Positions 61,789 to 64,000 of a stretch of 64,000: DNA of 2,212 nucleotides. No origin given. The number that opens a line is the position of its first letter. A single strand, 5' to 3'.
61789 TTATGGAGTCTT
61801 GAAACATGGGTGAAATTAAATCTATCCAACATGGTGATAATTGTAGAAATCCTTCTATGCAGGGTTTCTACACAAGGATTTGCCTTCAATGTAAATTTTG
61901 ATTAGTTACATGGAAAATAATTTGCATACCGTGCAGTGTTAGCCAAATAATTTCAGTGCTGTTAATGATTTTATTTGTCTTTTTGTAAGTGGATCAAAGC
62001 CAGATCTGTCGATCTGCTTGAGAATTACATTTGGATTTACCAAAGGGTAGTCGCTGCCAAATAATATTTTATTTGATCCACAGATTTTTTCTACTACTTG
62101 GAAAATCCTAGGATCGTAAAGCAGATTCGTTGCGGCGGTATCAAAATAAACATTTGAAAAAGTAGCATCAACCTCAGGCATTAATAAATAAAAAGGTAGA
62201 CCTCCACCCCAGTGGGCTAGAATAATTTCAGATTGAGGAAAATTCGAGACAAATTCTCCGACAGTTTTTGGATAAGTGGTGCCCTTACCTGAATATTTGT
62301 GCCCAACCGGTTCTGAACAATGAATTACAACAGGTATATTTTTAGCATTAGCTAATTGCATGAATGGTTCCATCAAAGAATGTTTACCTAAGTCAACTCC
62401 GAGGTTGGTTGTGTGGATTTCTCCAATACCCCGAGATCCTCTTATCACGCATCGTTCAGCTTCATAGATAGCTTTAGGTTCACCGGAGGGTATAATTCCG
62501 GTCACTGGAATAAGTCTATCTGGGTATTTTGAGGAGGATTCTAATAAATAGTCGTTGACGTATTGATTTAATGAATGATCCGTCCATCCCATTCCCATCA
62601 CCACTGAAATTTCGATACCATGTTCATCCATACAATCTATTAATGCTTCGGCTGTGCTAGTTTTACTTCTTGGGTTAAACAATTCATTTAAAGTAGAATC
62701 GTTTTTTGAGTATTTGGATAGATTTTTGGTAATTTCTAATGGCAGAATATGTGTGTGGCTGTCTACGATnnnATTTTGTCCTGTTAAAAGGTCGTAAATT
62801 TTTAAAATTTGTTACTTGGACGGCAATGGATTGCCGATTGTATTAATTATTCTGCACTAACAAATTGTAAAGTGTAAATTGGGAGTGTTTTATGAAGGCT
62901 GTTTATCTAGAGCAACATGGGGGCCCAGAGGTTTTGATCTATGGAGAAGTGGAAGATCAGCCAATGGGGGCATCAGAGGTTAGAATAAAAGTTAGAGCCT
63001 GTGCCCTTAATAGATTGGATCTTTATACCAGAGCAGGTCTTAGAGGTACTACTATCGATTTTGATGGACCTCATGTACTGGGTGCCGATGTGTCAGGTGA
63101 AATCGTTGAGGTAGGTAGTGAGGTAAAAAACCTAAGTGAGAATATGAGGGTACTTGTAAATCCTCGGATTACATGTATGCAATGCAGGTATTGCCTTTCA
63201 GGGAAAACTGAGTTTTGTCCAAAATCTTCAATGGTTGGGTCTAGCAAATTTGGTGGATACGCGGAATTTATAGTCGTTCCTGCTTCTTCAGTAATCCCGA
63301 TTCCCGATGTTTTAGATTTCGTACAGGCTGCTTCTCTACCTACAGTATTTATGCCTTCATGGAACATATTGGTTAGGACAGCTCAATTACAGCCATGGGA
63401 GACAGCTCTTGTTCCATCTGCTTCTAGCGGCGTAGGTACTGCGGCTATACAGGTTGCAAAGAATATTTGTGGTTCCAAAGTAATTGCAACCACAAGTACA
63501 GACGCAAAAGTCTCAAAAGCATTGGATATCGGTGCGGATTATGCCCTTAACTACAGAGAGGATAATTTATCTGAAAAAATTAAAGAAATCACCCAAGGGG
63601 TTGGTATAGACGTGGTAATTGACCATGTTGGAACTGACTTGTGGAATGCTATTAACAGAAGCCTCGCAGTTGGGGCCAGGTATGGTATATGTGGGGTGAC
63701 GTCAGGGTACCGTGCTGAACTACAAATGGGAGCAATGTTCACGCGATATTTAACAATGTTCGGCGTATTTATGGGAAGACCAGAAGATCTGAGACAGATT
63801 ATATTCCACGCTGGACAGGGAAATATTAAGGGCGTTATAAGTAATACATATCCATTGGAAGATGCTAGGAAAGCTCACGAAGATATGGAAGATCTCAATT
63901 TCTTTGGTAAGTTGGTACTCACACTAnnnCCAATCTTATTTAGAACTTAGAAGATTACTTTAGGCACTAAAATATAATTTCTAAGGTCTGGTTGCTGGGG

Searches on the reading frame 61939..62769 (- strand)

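Call 65: search_protein_families(library=pfam, proteins=[window:61939-62769:-], max_evalue=0.0001)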
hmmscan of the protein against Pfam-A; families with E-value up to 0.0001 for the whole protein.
window:61939-62769:- (276 aa): 1 family
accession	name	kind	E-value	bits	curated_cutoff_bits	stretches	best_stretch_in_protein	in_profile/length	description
PF04909.20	Amidohydro_2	-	6.4e-23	82.4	26.4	1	56-276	51-288/289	Amidohydrolase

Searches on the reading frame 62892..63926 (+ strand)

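Call 65: search_protein_families(library=pfam, proteins=[window:62892-63926:+], max_evalue=0.0001)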
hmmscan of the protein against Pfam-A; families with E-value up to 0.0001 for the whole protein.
window:62892-63926:+ (345 aa): 3 families
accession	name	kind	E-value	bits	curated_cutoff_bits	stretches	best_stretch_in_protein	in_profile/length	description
PF00107.32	ADH_zinc_N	-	1.6e-26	93.2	31.8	1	180-303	1-123/129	Zinc-binding dehydrogenase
PF08240.17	ADH_N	-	2.6e-25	89.1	23.5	1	27-139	2-104/104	Alcohol dehydrogenase GroES-like domain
PF13602.12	ADH_zinc_N_2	-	1.4e-18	68.5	27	1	213-343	1-134/134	Zinc-binding dehydrogenase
